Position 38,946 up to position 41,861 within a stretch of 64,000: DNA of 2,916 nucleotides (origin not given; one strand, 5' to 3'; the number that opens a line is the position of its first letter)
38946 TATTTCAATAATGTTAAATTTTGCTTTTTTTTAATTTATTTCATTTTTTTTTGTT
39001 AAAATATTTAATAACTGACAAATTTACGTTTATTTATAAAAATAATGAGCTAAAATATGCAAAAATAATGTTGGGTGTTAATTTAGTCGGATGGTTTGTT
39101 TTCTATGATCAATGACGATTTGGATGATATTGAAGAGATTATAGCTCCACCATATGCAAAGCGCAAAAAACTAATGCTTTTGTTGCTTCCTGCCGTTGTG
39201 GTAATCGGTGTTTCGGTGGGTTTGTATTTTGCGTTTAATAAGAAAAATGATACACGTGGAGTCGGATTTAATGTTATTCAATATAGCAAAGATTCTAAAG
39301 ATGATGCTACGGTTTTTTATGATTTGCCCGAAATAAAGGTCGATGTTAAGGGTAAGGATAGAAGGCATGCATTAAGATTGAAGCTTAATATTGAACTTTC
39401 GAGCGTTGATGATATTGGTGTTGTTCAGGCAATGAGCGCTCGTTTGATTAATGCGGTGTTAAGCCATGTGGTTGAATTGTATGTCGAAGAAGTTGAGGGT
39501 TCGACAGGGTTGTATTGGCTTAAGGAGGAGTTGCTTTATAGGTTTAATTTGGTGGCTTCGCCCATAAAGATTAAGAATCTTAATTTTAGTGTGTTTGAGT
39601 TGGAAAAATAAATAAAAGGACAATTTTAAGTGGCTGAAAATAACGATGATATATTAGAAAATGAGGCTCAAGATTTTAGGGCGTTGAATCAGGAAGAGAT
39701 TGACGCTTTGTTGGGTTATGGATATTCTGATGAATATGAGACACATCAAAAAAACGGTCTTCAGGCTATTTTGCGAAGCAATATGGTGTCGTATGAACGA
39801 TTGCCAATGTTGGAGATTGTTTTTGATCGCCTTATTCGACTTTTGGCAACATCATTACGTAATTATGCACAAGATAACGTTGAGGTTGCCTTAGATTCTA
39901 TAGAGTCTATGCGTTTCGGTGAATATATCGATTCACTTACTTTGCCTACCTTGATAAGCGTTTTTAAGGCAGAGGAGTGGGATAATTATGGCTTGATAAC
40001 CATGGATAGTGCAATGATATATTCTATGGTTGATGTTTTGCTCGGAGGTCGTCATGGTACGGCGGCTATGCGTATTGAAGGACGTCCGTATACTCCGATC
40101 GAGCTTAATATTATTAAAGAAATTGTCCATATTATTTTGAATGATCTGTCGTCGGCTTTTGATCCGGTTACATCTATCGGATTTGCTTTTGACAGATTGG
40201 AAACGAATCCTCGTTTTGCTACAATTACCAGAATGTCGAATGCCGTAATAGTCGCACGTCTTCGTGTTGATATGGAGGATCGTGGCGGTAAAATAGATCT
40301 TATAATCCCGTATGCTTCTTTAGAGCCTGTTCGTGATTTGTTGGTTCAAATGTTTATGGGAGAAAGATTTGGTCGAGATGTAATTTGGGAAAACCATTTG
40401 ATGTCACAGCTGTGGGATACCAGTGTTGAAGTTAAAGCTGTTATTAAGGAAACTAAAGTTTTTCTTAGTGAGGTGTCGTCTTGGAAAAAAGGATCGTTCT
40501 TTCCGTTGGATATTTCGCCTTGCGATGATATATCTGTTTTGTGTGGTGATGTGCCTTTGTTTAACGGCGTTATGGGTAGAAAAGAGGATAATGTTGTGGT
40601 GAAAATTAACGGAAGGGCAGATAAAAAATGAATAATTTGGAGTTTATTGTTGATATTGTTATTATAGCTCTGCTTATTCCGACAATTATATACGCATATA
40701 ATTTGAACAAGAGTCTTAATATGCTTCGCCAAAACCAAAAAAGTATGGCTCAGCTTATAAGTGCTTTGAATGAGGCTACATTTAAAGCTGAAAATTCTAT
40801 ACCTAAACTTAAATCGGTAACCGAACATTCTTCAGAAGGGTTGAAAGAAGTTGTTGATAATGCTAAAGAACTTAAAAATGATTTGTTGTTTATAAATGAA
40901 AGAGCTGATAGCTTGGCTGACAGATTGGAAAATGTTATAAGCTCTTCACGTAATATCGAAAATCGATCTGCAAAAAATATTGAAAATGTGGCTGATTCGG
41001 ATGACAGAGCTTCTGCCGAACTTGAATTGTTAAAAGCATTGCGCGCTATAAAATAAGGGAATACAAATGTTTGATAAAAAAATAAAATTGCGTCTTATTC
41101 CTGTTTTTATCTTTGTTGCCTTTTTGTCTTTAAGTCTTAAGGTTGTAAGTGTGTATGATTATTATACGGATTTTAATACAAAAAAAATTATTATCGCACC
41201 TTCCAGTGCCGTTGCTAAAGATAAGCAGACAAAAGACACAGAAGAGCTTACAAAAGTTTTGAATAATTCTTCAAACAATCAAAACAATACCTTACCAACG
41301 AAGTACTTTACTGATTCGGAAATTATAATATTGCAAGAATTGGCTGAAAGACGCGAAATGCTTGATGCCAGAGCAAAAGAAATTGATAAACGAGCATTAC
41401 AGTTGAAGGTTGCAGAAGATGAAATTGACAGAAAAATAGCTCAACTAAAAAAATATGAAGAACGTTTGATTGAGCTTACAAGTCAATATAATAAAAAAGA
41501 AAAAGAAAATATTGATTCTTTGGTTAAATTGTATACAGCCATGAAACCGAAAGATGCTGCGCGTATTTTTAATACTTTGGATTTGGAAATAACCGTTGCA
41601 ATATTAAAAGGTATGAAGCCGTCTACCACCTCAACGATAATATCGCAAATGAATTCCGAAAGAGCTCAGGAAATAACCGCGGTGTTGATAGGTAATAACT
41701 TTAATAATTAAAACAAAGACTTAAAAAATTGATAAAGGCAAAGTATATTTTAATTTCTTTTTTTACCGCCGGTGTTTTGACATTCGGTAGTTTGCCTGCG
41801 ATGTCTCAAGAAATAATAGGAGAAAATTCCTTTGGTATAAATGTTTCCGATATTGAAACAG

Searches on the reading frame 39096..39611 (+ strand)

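Call 67: search_protein_families(library=pfam, proteins=[window:39096-39611:+], max_evalue=0.001)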
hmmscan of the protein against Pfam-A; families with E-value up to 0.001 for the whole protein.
window:39096-39611:+ (171 aa): 1 family
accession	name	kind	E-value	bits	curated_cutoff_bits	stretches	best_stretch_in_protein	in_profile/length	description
PF03748.19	FliL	-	1.7e-06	28.9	24.6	1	74-167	1-100/103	Flagellar basal body-associated protein FliL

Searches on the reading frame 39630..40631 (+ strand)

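Call 67: search_protein_families(library=pfam, proteins=[window:39630-40631:+], max_evalue=0.001)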
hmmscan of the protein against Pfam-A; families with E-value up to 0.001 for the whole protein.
window:39630-40631:+ (333 aa): 2 families
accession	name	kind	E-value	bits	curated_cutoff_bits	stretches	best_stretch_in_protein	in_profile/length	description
PF02154.20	FliM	-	2.4e-60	204.2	27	1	47-238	3-192/192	Flagellar motor switch protein FliM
PF01052.25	FliMN_C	-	6.6e-15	55.2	23.8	1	260-328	2-70/73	Type III flagellar switch regulator (C-ring) FliN C-term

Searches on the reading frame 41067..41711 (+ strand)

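Call 67: search_protein_families(library=pfam, proteins=[window:41067-41711:+], max_evalue=0.001)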
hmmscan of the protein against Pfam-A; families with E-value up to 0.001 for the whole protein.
window:41067-41711:+ (214 aa): 1 family
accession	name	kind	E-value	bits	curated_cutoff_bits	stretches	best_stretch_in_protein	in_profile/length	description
PF03448.22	MgtE_N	-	9.6e-06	26.5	25.9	1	153-205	7-95/102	MgtE intracellular N domain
